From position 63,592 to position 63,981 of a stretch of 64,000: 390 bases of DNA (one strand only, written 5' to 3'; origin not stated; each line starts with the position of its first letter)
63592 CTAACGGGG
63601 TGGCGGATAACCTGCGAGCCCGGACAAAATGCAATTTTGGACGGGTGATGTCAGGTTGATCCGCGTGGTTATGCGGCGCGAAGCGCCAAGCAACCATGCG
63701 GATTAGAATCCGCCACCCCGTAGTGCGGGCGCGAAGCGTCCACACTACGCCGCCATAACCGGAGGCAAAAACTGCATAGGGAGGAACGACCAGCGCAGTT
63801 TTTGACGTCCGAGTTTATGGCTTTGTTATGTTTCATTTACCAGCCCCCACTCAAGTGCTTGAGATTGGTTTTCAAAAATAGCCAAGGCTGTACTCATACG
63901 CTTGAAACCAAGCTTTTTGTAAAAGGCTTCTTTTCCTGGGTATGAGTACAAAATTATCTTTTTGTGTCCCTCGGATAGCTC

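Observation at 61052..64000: End of a chromosomal integron cassette array (five attC sites, integrase presumably just beyond the window)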

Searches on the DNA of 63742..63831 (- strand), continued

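Call 35: search_with_rna_model(model_id=R1, sources=[L004, L006, L008, L013, L015, L021, L039, L040, L057, L059, L062, L064, L065, L066, L074, L075, L083], max_evalue=0.02, make_alignment=true, show_alignments=10)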
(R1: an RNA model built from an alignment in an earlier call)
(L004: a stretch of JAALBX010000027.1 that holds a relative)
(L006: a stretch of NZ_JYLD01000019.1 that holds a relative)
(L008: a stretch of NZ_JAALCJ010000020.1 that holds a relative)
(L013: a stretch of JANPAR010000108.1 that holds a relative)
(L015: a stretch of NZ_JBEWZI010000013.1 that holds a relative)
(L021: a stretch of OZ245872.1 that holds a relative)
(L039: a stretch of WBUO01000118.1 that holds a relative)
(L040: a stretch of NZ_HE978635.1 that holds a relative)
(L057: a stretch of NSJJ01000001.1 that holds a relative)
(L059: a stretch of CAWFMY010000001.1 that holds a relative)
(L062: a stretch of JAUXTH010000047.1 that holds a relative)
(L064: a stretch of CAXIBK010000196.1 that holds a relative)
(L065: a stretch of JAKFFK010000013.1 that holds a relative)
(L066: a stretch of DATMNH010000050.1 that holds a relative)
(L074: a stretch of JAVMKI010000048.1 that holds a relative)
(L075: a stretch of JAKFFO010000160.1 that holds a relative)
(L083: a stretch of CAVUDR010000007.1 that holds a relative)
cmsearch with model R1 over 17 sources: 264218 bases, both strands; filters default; matches with E-value up to 0.02: 35.
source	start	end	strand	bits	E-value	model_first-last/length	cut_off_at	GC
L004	8486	8599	-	42.5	2.9e-08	1-67/67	no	0.58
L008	4164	4277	-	40.6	9.4e-08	1-67/67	no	0.6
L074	4644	4713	-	34.8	3.7e-06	1-67/67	no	0.61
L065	7146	7232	-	34.4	4.5e-06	1-67/67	no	0.56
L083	9130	9192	-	32.8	1.3e-05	1-67/67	no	0.52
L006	9108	9176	-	32.2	1.8e-05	1-67/67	no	0.62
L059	5746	5829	-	29.9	7.7e-05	1-67/67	no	0.71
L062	3132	3194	-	29.8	7.9e-05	1-67/67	no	0.54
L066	134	213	-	29.7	8.5e-05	1-67/67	no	0.74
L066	1395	1475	-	29.4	0.00011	1-67/67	no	0.69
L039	1591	1680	-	29.2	0.00011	1-67/67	no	0.64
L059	8349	8432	-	28.4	0.00019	1-67/67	no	0.69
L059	5228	5311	-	27.5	0.00034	1-67/67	no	0.71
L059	7211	7295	-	27.4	0.00036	1-67/67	no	0.73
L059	4801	4884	-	27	0.00047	1-67/67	no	0.71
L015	8795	8875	-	27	0.00047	1-67/67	no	0.65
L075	417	503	-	26.8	0.00053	1-67/67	no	0.57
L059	9482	9565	-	26.4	0.00067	1-67/67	no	0.73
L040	9389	9451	-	25.5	0.0012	1-67/67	no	0.62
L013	1430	1486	-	25.3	0.0013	1-67/67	no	0.67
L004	6960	7019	-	24.5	0.0022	1-67/67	no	0.53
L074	2656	2718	-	24.4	0.0024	1-67/67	no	0.62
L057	8955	9024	-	24.3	0.0025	1-67/67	no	0.69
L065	9486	9544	-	24.3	0.0025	1-67/67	no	0.59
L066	1817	1897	-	24.3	0.0025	1-67/67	no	0.7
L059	6761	6844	-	24.2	0.0026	1-67/67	no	0.73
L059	4405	4488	-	23.5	0.0041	1-67/67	no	0.7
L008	770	829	-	23.3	0.0045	1-67/67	no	0.57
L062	3660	3722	-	23.3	0.0046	1-67/67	no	0.57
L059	7612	7695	-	22.3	0.0087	1-67/67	no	0.74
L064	274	389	-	22.1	0.0097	1-67/67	no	0.63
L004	7924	8005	-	21.5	0.014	1-67/67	no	0.51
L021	7349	7450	-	21.5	0.014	1-67/67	no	0.65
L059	6286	6369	-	21.3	0.016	1-67/67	no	0.73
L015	6866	6958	-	21.1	0.019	1-67/67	no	0.66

Alignment A4: 35 matches aligned to the model, 155 columns, each read 5' to 3' on its own strand. Consensus structure (alignment columns), stored with it:
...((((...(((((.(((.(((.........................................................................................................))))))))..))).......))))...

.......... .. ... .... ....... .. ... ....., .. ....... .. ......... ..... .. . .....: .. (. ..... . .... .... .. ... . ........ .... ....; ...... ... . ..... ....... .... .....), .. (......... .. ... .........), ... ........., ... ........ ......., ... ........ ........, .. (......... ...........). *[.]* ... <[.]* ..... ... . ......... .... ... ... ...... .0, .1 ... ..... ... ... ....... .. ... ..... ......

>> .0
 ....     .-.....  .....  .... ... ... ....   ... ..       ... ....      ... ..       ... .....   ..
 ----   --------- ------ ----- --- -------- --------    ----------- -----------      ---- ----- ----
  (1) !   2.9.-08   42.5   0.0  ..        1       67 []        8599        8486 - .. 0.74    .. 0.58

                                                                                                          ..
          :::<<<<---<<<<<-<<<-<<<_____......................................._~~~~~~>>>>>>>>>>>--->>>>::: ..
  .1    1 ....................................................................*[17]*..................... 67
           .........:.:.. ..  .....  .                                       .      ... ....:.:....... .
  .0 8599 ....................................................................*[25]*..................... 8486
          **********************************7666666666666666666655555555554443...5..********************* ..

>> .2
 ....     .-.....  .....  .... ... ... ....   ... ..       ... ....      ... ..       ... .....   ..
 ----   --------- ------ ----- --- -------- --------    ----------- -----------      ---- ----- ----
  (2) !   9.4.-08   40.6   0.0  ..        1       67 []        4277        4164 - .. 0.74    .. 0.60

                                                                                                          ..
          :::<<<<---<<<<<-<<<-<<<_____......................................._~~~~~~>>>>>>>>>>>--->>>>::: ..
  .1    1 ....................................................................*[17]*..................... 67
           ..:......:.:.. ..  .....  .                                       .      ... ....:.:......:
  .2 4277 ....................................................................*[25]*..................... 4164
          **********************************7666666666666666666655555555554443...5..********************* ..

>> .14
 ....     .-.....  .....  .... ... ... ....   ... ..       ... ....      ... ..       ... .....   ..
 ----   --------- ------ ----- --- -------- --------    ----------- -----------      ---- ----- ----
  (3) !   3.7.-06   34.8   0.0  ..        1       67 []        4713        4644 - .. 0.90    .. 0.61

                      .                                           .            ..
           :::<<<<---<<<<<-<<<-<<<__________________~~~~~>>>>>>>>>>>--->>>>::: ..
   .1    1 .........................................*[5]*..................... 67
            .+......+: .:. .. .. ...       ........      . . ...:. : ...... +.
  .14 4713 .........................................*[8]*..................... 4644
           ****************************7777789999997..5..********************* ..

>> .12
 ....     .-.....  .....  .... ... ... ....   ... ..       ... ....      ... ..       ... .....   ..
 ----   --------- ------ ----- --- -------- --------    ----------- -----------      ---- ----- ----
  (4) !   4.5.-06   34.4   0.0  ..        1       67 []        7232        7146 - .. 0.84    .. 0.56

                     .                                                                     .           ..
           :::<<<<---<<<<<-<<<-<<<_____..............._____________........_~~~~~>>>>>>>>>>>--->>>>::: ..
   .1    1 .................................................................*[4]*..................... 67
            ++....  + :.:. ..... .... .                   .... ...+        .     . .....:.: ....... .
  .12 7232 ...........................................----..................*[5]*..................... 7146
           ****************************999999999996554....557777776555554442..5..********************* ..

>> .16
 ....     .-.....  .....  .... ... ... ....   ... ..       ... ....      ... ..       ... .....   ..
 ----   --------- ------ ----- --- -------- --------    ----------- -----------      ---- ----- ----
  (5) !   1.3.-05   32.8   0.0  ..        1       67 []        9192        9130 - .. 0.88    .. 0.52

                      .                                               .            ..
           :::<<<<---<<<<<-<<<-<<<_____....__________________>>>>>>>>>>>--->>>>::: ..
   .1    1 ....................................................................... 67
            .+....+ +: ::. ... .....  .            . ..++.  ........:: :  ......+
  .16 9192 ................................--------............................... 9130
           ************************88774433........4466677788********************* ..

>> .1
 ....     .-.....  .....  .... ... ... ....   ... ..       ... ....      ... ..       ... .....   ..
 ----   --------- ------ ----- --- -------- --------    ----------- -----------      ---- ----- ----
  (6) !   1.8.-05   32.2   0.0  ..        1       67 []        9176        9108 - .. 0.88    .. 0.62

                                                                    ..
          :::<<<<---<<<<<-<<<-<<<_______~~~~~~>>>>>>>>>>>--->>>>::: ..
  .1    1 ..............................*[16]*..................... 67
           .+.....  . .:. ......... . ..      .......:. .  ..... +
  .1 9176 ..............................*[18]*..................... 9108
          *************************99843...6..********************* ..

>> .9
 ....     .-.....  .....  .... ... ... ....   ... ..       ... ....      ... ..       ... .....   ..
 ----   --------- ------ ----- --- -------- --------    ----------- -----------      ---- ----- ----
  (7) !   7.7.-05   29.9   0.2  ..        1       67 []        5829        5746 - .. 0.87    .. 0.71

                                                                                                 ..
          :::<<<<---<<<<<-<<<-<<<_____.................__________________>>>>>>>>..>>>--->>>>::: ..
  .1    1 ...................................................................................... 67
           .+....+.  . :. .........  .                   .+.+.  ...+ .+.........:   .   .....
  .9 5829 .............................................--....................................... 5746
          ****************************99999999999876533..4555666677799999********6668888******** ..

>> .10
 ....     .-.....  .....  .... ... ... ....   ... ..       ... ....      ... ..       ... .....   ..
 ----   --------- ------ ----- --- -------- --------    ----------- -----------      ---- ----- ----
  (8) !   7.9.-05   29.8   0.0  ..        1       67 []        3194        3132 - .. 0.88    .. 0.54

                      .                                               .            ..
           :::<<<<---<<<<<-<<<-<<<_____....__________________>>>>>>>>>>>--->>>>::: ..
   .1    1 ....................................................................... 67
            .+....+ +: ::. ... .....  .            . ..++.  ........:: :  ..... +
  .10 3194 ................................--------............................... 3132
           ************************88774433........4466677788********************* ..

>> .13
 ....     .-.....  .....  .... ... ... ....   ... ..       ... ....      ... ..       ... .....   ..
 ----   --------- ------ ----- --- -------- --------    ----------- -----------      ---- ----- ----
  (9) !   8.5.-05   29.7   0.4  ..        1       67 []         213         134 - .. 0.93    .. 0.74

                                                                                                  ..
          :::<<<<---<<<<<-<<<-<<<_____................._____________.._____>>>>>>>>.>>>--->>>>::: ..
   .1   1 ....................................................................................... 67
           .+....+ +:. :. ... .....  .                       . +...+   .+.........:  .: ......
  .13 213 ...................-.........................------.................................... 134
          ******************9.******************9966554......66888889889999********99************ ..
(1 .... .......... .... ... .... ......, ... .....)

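Call 36: build_rna_model(alignment_id=A4)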
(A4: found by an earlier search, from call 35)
Model R2 built from alignment A4 (35 sequences, 155 columns); structure: stored with the alignment.
model positions 71; base pairs 15; branch points 0; effective number of sequences 8; information 0.793 bits per position. Calibrated on 0.2 Mb of random sequence (short: E-values are rough).
structure used (alignment columns):
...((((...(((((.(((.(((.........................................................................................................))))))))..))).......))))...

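Call 38: search_with_rna_model(model_id=R2, sources=[window, L001], max_evalue=10, show_alignments=0)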
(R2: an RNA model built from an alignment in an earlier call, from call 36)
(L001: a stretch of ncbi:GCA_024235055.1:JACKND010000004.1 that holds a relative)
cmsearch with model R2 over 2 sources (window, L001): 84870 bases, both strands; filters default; matches with E-value up to 10: 14.
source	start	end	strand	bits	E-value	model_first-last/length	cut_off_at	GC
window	61722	61787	-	48.2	1.6e-08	1-71/71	no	0.64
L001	10872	10937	+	48.2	1.6e-08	1-71/71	no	0.64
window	62686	62760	-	40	1.1e-06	1-71/71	no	0.48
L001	9899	9973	+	40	1.1e-06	1-71/71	no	0.48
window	61052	61109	-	34.6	1.8e-05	1-71/71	no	0.52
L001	11550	11607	+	34.6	1.8e-05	1-71/71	no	0.52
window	63742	63831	-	30.9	0.00012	1-71/71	no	0.5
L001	8828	8917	+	30.9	0.00012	1-71/71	no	0.5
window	60799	60876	-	25.6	0.0019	1-71/71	no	0.65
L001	11783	11860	+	25.6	0.0019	1-71/71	no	0.65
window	63590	63674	-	25.1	0.0024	1-71/71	no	0.54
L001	8985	9069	+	25.1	0.0024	1-71/71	no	0.54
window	61722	61787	+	15.7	0.31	1-71/71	no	0.64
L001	10872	10937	-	15.7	0.31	1-71/71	no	0.64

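Call 39: search_with_rna_model(model_id=R2, source=L001, start=6000, end=13500, filters=off, max_evalue=10, show_alignments=10)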
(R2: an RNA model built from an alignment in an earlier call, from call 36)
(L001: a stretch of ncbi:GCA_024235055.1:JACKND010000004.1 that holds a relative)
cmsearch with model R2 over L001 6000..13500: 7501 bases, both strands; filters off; matches with E-value up to 10: 16.
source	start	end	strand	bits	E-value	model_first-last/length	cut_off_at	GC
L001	10872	10937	+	48.2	1.4e-09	1-71/71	no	0.64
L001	9899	9973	+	40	9.5e-08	1-71/71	no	0.48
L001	11550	11607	+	34.6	1.6e-06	1-71/71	no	0.52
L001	8828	8917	+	30.9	1.1e-05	1-71/71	no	0.5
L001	11783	11860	+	25.6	0.00017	1-71/71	no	0.65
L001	8985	9069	+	25.1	0.00021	1-71/71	no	0.54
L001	10872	10937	-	15.7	0.028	1-71/71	no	0.64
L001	7383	7407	-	9.1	0.81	1-71/71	no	0.56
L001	7294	7329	-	6.7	2.9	1-71/71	no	0.56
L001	8331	8358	+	6.6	3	1-71/71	no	0.36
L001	8331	8358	-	6.5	3.2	1-71/71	no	0.36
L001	7135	7158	-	5.9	4.4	1-71/71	no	0.75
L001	9899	9973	-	5.7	4.8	1-71/71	no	0.48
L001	12502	12534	-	5.1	6.6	1-71/71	no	0.45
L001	7383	7407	+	4.6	8.6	1-71/71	no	0.56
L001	13265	13320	+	4.4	9.5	1-71/71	no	0.62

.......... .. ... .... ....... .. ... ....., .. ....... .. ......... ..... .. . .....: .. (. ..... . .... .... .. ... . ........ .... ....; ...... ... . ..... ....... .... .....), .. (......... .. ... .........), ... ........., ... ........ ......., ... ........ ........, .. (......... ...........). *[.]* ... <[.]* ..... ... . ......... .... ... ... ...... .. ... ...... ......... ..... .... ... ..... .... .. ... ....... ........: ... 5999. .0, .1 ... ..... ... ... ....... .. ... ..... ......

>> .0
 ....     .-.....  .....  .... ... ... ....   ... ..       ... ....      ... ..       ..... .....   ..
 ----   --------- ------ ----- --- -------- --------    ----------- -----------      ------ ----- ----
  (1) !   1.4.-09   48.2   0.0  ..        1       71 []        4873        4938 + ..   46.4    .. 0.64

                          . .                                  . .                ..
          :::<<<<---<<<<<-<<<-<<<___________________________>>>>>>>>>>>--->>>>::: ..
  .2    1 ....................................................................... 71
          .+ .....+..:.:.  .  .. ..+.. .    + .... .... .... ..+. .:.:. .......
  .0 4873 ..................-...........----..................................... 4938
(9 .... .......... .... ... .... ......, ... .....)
